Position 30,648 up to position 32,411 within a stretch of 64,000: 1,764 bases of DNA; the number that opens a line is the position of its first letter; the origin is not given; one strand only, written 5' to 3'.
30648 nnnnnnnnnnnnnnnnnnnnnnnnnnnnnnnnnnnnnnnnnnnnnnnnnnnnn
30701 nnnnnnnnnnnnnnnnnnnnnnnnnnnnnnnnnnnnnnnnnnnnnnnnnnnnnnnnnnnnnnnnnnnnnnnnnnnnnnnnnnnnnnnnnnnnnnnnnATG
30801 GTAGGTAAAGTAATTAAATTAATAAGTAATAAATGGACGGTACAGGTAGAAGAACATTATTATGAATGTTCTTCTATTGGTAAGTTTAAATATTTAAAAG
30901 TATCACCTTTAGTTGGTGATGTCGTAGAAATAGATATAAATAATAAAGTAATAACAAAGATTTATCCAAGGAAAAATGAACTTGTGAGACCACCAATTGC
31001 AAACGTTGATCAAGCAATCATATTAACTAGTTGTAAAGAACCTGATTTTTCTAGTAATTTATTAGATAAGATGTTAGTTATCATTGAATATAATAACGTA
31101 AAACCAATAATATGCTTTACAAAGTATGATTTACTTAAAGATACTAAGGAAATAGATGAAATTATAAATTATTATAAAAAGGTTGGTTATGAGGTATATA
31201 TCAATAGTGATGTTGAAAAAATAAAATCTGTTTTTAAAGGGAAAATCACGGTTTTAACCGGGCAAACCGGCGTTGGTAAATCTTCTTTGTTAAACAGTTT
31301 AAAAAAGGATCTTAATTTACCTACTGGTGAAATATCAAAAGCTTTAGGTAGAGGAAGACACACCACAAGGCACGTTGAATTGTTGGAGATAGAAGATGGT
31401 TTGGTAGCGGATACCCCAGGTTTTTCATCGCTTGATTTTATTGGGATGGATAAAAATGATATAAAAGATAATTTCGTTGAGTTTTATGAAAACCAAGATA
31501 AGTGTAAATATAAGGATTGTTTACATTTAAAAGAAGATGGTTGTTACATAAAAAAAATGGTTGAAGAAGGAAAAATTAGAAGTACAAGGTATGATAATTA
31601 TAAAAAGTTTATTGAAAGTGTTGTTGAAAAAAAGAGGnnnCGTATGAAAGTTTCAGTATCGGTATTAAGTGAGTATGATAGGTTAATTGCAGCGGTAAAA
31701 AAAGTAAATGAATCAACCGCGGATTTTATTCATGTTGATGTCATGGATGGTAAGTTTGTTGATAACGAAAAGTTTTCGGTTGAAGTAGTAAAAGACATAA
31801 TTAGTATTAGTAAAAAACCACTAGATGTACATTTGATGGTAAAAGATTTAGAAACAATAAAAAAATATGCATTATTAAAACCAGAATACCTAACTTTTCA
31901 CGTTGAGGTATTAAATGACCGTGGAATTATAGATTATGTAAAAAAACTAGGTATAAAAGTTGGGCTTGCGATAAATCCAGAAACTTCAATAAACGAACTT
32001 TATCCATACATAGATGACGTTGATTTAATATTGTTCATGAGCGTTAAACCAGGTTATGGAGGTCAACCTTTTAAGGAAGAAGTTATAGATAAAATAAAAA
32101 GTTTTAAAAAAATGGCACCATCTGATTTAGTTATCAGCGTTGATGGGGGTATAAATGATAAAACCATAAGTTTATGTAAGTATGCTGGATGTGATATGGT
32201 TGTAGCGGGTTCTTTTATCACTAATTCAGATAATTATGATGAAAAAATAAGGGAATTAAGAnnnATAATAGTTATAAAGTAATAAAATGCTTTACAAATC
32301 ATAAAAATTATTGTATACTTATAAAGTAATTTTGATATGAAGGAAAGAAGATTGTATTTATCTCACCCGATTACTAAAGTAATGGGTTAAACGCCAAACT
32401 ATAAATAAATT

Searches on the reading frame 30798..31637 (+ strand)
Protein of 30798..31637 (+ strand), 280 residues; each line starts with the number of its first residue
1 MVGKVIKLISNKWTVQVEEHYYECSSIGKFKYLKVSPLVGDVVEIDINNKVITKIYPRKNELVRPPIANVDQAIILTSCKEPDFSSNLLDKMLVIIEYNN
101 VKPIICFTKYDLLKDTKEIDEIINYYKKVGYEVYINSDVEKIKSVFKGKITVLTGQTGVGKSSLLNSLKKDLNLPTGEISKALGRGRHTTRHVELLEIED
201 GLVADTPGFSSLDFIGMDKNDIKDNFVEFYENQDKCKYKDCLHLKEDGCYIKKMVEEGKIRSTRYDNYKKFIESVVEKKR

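Call 3: search_protein_families(library=pfam, proteins=[window:30798-31637:+], max_evalue=1)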
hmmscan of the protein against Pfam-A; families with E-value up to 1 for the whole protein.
window:30798-31637:+ (280 aa): 18 families
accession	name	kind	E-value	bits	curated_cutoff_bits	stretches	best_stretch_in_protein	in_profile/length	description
PF03193.22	RsgA_GTPase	-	4.3e-57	193.2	30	1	55-214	1-173/174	RsgA GTPase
PF16745.11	RsgA_N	-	2.8e-10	40.2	27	1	3-50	2-49/54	RsgA N-terminal domain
PF01926.29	MMR_HSR1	-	3e-06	27.8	21.9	1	152-226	3-70/113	50S ribosome-binding GTPase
PF00005.33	ABC_tran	-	1e-05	26.6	25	1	145-199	8-67/137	ABC transporter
PF13476.12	AAA_23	-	0.0015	19.6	27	1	146-275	17-111/201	AAA domain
PF13191.12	AAA_16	-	0.0025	18.8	32.6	1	146-175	20-51/167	AAA ATPase domain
PF13401.12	AAA_22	-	0.0031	18.2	27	1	148-173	5-30/130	AAA domain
PF13555.12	AAA_29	-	0.0031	17.7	27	1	146-167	21-41/61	P-loop containing region of AAA domain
PF07693.20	KAP_NTPase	-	0.0092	15.7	20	1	133-174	3-46/293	KAP family P-loop domain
PF00350.29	Dynamin_N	-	0.05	14.1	27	1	152-179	2-29/168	Dynamin family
PF11602.14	NTPase_P4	-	0.092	12.4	27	1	150-182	113-145/320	ATPase P4 of dsRNA bacteriophage phi-12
PF13238.12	AAA_18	-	0.098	13.6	29.4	1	152-185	2-33/128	AAA domain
PF00009.33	GTP_EFTU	-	0.12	12.3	26.5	1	67-164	90-178/188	Elongation factor Tu GTP binding domain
PF22746.1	SHOCT-like_DUF2089-C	-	0.13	12.3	27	1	251-260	6-15/32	SHOCT-like domain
PF00910.28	RNA_helicase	-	0.14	13.1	21.5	1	152-173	2-23/105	RNA helicase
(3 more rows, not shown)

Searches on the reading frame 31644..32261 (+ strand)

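Call 3: search_protein_families(library=pfam, proteins=[window:31644-32261:+], max_evalue=1)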
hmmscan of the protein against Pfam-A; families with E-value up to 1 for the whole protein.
window:31644-32261:+ (206 aa): 3 families
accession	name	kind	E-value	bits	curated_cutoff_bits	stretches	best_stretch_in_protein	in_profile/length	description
PF00834.25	Ribul_P_3_epim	-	7.7e-54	182.5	21.1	1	3-192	2-197/198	Ribulose-phosphate 3 epimerase family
PF00215.30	OMPdecase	-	0.016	15.6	27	1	150-204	162-220/221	Orotidine 5'-phosphate decarboxylase / HUMPS family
PF01729.25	QRPTase_C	-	0.063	13.4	23.1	1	147-199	114-165/169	Quinolinate phosphoribosyl transferase, C-terminal domain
